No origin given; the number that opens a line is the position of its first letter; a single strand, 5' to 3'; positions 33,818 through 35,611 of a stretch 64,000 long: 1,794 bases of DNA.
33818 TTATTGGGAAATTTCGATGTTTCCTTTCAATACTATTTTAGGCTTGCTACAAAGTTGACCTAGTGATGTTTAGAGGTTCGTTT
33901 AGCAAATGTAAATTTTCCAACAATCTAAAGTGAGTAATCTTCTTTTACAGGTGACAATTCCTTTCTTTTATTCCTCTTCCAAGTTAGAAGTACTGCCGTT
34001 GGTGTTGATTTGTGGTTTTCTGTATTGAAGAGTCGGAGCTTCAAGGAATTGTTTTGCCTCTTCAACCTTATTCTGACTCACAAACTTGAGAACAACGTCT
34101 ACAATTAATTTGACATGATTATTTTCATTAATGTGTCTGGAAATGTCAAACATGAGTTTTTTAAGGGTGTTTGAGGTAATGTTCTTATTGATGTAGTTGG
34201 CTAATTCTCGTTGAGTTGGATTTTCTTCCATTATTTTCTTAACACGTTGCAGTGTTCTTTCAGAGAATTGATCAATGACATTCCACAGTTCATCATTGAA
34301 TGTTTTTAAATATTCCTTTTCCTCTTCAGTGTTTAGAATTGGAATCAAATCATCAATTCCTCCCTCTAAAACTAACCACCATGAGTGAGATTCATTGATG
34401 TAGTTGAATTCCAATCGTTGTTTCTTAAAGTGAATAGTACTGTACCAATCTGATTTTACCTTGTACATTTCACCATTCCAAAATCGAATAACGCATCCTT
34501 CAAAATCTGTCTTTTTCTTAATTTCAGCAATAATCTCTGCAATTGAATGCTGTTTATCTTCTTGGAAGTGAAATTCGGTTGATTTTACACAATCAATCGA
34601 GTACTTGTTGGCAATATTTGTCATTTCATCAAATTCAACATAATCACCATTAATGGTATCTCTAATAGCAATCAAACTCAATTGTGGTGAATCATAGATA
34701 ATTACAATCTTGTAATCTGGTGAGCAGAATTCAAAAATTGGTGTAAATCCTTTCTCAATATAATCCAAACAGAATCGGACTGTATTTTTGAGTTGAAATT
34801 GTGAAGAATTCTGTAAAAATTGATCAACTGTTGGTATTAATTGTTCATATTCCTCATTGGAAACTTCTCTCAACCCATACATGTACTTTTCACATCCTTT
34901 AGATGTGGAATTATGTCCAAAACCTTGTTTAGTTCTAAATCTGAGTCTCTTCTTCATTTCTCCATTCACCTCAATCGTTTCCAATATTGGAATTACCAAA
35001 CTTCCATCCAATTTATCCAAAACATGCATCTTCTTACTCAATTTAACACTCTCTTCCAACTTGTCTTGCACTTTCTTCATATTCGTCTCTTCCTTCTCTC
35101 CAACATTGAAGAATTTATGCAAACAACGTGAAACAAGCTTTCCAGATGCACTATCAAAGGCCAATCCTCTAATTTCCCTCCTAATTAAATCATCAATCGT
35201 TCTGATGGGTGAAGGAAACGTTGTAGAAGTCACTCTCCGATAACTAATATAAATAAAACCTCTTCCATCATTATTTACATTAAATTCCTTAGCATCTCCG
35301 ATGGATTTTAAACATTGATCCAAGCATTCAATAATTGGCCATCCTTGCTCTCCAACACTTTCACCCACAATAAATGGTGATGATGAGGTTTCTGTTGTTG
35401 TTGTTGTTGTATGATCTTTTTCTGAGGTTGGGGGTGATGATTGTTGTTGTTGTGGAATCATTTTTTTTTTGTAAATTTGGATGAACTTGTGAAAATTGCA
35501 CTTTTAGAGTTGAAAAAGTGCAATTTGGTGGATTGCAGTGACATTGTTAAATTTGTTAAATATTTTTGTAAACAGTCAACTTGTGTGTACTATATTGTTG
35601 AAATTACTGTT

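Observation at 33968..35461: Stand-alone T4-Rnl1-type RNA ligase in a eukaryotic nuclear gene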

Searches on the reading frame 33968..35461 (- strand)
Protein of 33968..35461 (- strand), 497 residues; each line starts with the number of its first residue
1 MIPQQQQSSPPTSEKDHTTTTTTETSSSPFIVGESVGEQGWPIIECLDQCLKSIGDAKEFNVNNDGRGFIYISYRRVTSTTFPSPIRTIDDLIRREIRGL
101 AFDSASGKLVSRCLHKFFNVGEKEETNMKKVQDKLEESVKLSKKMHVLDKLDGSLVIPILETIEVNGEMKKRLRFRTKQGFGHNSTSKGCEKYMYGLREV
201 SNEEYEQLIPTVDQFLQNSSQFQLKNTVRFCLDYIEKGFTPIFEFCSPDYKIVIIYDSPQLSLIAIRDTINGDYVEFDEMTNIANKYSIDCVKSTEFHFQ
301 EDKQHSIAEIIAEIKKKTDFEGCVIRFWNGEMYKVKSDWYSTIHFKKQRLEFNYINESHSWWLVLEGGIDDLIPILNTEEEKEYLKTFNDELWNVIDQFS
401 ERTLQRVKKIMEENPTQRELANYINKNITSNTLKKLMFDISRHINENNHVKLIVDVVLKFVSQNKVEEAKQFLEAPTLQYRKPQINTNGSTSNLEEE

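Call 3: search_protein_families(library=pfam, proteins=[window:33968-35461:-], max_evalue=1)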
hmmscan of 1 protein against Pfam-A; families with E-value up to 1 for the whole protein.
window:33968-35461:- (497 aa): 7 families
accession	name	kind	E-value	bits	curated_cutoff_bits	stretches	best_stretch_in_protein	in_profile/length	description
PF09511.15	RNA_lig_T4_1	-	6.6e-35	121.4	28.3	1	96-340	1-227/227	RNA ligase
PF15916.11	DUF4743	-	0.00037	21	25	1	295-346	59-105/118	Domain of unknown function (DUF4743)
PF09414.15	RNA_ligase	-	0.013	16.1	27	1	263-326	93-156/171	RNA ligase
PF21728.3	PADR1_N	-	0.029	15.2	25.7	1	379-414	2-38/60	PADR1, N-terminal helical domain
PF19785.4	UPF0738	-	0.031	14.7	27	1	334-398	33-98/117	Family of unknown function (UPF0738)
PF19174.5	DUF5856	-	0.074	14.5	34.6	1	385-463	13-89/94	Family of unknown function (DUF5856)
PF12617.14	LdpA_C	-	0.23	11.5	22.2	1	94-144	131-180/184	Light dependent period A C-terminal domain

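Call 4: search_protein_families(library=ncbifam, proteins=[window:33968-35461:-], max_evalue=1)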
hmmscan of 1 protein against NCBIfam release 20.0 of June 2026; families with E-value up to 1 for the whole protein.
window:33968-35461:- (497 aa): 2 families
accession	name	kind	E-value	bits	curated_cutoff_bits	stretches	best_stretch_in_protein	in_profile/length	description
TIGR02308.1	RNA_lig_T4_1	equivalog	4.9e-27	95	242.25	2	226-455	142-355/373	T4 RnlA family RNA ligase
TIGR02937.1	sigma70-ECF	superfamily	0.026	14.2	42.9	1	322-430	96-147/165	sigma-70 family RNA polymerase sigma factor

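Call 5: search_solved_structures(query=window:33968-35461:-, max_evalue=1, show_alignments=3)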
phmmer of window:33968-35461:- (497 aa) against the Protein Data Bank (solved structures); distinct sequences matched with E-value up to 1: 7.
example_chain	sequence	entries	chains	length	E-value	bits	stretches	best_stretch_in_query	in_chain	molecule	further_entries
2c5u_A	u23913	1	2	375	6.2e-13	51.6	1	217-386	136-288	RNA LIGASE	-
9do4_B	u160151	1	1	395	8.2e-13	51.2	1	217-386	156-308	RNA ligase 1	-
5tt6_A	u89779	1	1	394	1.4e-12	50.4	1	216-386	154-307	T4 RNA ligase 1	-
2ki2_A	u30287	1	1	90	0.48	12.4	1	268-329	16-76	Ss-DNA binding protein 12RNP2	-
6tgh_A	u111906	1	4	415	0.73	11.8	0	381-420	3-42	Serine hydroxymethyltransferase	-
6ti1_A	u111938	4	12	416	0.87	11.6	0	381-418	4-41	Serine hydroxymethyltransferase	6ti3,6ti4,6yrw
4wxb_A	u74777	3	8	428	0.91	11.5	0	381-418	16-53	Serine hydroxymethyltransferase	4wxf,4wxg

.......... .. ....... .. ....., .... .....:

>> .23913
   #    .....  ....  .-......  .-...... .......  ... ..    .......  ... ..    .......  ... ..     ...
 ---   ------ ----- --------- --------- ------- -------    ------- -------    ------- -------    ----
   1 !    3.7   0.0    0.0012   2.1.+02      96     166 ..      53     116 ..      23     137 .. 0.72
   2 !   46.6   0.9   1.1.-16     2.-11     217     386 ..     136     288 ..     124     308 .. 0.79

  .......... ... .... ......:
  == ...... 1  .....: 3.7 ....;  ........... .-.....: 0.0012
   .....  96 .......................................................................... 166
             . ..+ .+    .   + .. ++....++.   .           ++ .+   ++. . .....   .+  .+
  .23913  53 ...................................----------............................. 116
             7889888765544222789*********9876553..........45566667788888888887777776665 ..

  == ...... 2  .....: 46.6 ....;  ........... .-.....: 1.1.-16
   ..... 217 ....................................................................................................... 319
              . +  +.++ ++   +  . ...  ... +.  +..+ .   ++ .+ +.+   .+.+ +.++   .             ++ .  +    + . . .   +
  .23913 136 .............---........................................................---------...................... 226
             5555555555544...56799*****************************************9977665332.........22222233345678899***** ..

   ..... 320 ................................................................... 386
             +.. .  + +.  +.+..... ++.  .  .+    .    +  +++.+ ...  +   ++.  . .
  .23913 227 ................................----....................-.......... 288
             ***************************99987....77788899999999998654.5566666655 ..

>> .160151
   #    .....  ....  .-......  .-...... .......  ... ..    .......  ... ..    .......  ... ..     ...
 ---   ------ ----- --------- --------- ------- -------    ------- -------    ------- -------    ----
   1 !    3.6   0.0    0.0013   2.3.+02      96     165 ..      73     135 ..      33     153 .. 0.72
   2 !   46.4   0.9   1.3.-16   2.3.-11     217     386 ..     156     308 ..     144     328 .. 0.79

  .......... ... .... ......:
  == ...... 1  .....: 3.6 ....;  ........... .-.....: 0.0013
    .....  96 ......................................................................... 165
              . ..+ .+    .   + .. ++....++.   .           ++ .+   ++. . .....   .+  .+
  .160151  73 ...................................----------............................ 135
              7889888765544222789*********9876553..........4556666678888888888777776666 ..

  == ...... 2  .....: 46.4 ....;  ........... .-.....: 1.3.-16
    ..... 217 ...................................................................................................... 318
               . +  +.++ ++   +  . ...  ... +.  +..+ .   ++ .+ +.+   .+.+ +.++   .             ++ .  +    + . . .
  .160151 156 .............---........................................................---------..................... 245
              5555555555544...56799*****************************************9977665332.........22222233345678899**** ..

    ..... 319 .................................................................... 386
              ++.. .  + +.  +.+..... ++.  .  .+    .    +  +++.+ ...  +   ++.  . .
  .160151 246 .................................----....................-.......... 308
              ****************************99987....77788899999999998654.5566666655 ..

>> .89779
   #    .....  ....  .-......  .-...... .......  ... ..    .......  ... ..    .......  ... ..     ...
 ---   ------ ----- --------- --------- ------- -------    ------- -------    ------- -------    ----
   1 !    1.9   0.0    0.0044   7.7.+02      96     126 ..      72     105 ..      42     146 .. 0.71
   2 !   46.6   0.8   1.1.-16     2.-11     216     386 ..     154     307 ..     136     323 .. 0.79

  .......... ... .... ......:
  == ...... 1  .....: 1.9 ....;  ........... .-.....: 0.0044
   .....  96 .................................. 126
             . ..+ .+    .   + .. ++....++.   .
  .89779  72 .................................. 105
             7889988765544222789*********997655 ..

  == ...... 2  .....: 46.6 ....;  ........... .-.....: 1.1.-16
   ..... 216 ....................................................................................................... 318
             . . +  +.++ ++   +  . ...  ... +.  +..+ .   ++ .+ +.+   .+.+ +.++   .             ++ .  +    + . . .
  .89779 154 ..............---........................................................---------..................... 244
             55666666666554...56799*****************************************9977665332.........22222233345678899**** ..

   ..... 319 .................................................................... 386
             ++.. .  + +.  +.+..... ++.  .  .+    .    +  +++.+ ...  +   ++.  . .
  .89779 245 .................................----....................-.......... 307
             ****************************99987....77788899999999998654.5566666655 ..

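Call 6: find_homologous_proteins(query=window:33968-35461:-, max_evalue=0.001)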
Query window:33968-35461:- (497 aa): 146 proteins with E <= 0.001 among 6639 candidates; the best 120 are listed.
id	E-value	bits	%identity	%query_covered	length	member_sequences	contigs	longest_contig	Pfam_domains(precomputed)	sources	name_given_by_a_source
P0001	0.0e+0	1127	100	100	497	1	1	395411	PF09511.16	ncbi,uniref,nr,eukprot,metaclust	ncbi:predicted protein [Naegleria gruberi]|uniref:Predicted protein n=1 Tax=Naegleria gruberi TaxID=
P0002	2.2e-204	698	66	92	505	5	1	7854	PF09511.16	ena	-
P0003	4.9e-164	565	57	90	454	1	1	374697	PF09511.16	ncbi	ncbi:hypothetical protein ABK040_004677 [Willaertia magna]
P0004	1.8e-85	306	38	90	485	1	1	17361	PF09511.16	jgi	jgi:RNA ligase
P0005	4.3e-72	262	37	89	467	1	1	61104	PF09511.16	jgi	jgi:RNA ligase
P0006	1.9e-71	260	33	89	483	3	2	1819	PF09511.16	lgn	-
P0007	7.1e-65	238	33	89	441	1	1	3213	PF09511.16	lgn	-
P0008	9.2e-65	237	32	89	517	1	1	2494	PF09511.16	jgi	jgi:RNA ligase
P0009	1.9e-64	236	33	89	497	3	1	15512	PF09511.16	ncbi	-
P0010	5.3e-63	232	39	77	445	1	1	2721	PF09511.16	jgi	jgi:RNA ligase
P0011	5.6e-63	232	37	90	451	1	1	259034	PF09414.16,PF09511.16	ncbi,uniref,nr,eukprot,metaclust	ncbi:predicted protein [Naegleria gruberi]|uniref:Predicted protein n=1 Tax=Naegleria gruberi TaxID=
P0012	1.3e-59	220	32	88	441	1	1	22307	PF09414.16,PF09511.16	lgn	-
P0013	3.6e-59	219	34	74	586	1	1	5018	PF09511.16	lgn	-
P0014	1.1e-58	217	33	75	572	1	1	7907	PF09511.16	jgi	-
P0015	1.2e-56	211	35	71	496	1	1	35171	PF09511.16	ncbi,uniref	ncbi:T4 RNA ligase [Acrasis kona]|uniref:T4 RNA ligase n=1 Tax=Acrasis kona TaxID=1008807 RepID=A0AA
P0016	1.7e-55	207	38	66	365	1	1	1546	PF09511.16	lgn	-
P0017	4.1e-55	206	35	79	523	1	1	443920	PF09414.16,PF09511.16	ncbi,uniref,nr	ncbi:hypothetical protein C9374_009162 [Naegleria lovaniensis]|uniref:T4 RNA ligase 1-like N-termina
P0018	4.6e-54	202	31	85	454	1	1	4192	PF09414.16,PF09511.16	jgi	jgi:T4 RnlA family RNA ligase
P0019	4.7e-54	202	31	87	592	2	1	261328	PF09511.16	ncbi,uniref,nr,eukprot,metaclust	ncbi:predicted protein [Naegleria gruberi]|uniref:Predicted protein n=1 Tax=Naegleria gruberi TaxID=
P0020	7.1e-52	195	35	40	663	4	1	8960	PF09511.16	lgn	-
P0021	6.1e-44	169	32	77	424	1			PF09511.16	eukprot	eukprot:TRINITY_DN1832_c1_g1_i1.p1 TRINITY_DN1832_c1_g1~~TRINITY_DN1832_c1_g1_i1.p1 ORF type:complet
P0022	2.7e-42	163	36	69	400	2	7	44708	PF20819.3,PF09511.16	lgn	-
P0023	8.7e-40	155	29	86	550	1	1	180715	PF09511.16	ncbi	ncbi:hypothetical protein ABK040_001063 [Willaertia magna]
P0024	9.5e-38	148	34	75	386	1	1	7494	PF20819.3,PF09511.16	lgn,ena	-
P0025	1.7e-36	144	31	75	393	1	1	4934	PF09511.16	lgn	-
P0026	3.3e-36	143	30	82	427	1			PF09414.16,PF09511.16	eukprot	eukprot:gb/GECH01002765.1/.p1 GENE.gb/GECH01002765.1/~~gb/GECH01002765.1/.p1 ORF type:complete len:4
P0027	3.7e-36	143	32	77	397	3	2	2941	PF09511.16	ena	-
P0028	8.0e-35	139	32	77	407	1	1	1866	PF09511.16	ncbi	-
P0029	2.3e-34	137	32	74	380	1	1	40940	PF09511.16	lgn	-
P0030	2.7e-34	137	29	80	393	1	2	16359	PF20819.3,PF09511.16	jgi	jgi:RNA ligase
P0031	2.8e-34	137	29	80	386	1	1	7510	PF20819.3,PF09511.16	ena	-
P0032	2.8e-34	137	29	80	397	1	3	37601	PF20819.3,PF09511.16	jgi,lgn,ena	jgi:RNA ligase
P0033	3.1e-34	137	31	86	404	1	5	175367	PF09414.16,PF09511.16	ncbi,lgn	-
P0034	3.6e-34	137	29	80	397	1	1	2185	PF20819.3,PF09511.16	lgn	-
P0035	3.6e-34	137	29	80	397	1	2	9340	PF20819.3,PF09511.16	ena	-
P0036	4.5e-34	136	32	68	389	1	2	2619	PF09511.16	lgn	-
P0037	5.0e-34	136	30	81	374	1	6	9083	PF20819.3,PF09511.16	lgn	-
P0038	6.9e-34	136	29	80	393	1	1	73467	PF20819.3,PF09511.16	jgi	jgi:RNA ligase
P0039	7.1e-34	136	29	80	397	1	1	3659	PF20819.3,PF09511.16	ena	-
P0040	8.1e-34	135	29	80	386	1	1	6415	PF20819.3,PF09511.16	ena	-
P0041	1.1e-33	135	29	80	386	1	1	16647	PF20819.3,PF09511.16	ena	-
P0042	1.6e-33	134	34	68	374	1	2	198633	PF09511.16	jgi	-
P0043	1.6e-33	134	34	68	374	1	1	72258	PF09511.16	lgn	-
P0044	1.8e-33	134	30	80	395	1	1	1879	PF09511.16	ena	-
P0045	2.2e-33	134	31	69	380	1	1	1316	PF09511.16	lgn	-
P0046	4.8e-33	133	34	69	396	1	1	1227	PF09511.16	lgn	-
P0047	5.2e-33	133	29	80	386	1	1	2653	PF20819.3,PF09511.16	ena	-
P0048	1.1e-32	132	33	68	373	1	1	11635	PF09511.16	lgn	-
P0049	1.7e-32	131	32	68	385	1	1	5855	PF20819.3,PF09511.16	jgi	jgi:RNA ligase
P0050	1.7e-32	131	29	80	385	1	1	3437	PF20819.3,PF09511.16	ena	-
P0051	2.5e-32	131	29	86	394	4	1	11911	PF20819.3,PF09414.16,PF09511.16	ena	-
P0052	3.2e-32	130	30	75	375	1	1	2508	PF09511.16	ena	-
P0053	3.3e-32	130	29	76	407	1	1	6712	PF09511.16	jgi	jgi:RNA ligase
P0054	7.3e-32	129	31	77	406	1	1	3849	PF09511.16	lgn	-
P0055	7.7e-32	129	31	68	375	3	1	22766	PF09511.16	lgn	-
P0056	7.9e-32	129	33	68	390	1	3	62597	PF09511.16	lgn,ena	-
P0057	8.8e-32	129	30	76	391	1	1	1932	PF09414.16,PF09511.16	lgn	-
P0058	1.0e-31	128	31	72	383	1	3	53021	PF09511.16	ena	-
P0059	4.3e-31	126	32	76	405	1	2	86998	PF20819.3,PF09511.16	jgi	jgi:RNA ligase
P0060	9.1e-31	125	31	77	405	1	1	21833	PF09511.16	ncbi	-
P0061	1.2e-30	125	31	72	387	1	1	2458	PF20819.3,PF09511.16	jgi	jgi:RNA ligase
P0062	2.0e-30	124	30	72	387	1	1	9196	PF20819.3,PF09511.16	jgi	jgi:RNA ligase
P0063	3.9e-30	123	30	68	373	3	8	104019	PF09511.16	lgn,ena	-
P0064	4.9e-30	123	30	68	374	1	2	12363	PF09511.16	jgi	-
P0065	4.9e-30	123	33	62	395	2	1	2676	PF09511.16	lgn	-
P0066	1.4e-29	121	26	86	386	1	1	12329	PF09511.16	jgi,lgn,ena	jgi:RNA ligase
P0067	1.5e-29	121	29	86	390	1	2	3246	PF20819.3,PF09511.16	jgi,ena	-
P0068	1.6e-29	121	28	77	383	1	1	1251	PF20819.3,PF09511.16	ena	-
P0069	1.6e-29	121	29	81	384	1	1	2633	PF20819.3,PF09511.16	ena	-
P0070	2.1e-29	121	31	68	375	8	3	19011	PF09511.16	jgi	jgi:RNA ligase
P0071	2.2e-29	121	29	78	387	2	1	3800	PF20819.3,PF09511.16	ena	-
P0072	2.3e-29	121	31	68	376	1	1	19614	PF09511.16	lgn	-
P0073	2.3e-29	121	32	68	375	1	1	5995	PF09511.16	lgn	-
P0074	3.0e-29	120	30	72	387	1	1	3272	PF20819.3,PF09511.16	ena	-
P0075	3.1e-29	120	30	72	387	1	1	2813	PF20819.3,PF09511.16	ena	-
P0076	4.9e-29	120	31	68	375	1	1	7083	PF09511.16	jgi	-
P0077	7.8e-29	119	30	71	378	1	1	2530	PF09511.16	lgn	-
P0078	1.1e-28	118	29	76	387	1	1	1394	PF20819.3,PF09511.16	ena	-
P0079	1.4e-28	118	32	76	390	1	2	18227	PF20819.3,PF09511.16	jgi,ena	jgi:RNA ligase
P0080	1.6e-28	118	30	68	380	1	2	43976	PF09511.16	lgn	-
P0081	1.9e-28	118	31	83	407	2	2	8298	PF09511.16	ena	-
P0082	2.5e-28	117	31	69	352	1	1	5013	PF09511.16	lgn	-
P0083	2.6e-28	117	28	78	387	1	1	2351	PF09511.16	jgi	jgi:RNA ligase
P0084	3.2e-28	117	30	75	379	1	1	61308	PF09511.16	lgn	-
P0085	5.2e-28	116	28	91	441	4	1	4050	PF09511.16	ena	-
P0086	5.5e-28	116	31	71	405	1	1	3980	PF20819.3,PF09511.16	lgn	-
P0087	6.5e-28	116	29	78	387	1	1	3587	PF20819.3,PF09511.16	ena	-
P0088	1.4e-27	115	29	76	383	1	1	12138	PF20819.3,PF09511.16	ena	-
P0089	1.4e-27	115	26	86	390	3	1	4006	PF20819.3,PF09511.16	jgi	jgi:RNA ligase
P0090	2.2e-27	114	29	76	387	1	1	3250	PF20819.3,PF09511.16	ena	-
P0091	3.4e-27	114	31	66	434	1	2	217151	PF20819.3,PF09511.16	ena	-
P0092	3.8e-27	113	27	76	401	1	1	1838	PF09511.16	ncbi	-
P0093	5.1e-27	113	27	80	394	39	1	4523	PF20819.3,PF09511.16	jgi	jgi:RNA ligase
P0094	5.4e-27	113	27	77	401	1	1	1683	PF09511.16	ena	-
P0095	6.2e-27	113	30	72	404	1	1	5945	PF09511.16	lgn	-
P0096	6.3e-27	113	29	78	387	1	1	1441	PF20819.3,PF09511.16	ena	-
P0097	6.3e-27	113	28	86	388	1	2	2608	PF20819.3,PF09511.16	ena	-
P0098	6.8e-27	113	29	72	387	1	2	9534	PF20819.3,PF09511.16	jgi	-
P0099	8.7e-27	112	31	71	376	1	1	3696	PF09511.16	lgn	-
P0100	8.9e-27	112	28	86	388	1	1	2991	PF20819.3,PF09511.16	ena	-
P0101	1.1e-26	112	31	71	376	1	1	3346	PF09511.16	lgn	-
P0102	3.6e-26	110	31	75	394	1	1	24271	PF09511.16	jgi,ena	jgi:RNA ligase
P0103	5.3e-26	110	30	73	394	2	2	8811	PF09511.16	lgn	-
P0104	9.3e-26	109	29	77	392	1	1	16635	PF09511.16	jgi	jgi:T4 RnlA family RNA ligase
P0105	1.1e-25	109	29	73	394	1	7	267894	PF09511.16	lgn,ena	-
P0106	1.3e-25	108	31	75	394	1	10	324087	PF09511.16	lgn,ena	-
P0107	1.3e-25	108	26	77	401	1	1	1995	PF09511.16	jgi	-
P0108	1.4e-25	108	29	71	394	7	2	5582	PF09511.16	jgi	-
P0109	1.7e-25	108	28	78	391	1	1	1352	PF20819.3,PF09511.16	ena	-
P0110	1.9e-25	108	28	76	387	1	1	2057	PF20819.3,PF09511.16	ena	-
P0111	2.1e-25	108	31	68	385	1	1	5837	PF20819.3,PF09511.16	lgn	-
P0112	8.9e-25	106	33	62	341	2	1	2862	PF20819.3,PF09511.16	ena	-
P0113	9.3e-25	106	31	71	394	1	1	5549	PF09511.16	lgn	-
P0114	1.8e-24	105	25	87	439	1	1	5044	PF09511.16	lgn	-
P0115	2.0e-24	104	28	78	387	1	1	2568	PF20819.3,PF09511.16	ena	-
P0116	2.0e-24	104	29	69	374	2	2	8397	PF09511.16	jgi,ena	jgi:RNA ligase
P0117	2.0e-24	104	29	70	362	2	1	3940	PF20819.3,PF09511.16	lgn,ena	-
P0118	2.3e-24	104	27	87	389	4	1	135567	PF20819.3,PF09511.16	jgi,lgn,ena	-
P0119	5.6e-24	103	29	70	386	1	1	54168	PF20819.3,PF09511.16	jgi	jgi:RNA ligase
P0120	7.2e-24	103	29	87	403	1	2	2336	PF09511.16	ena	-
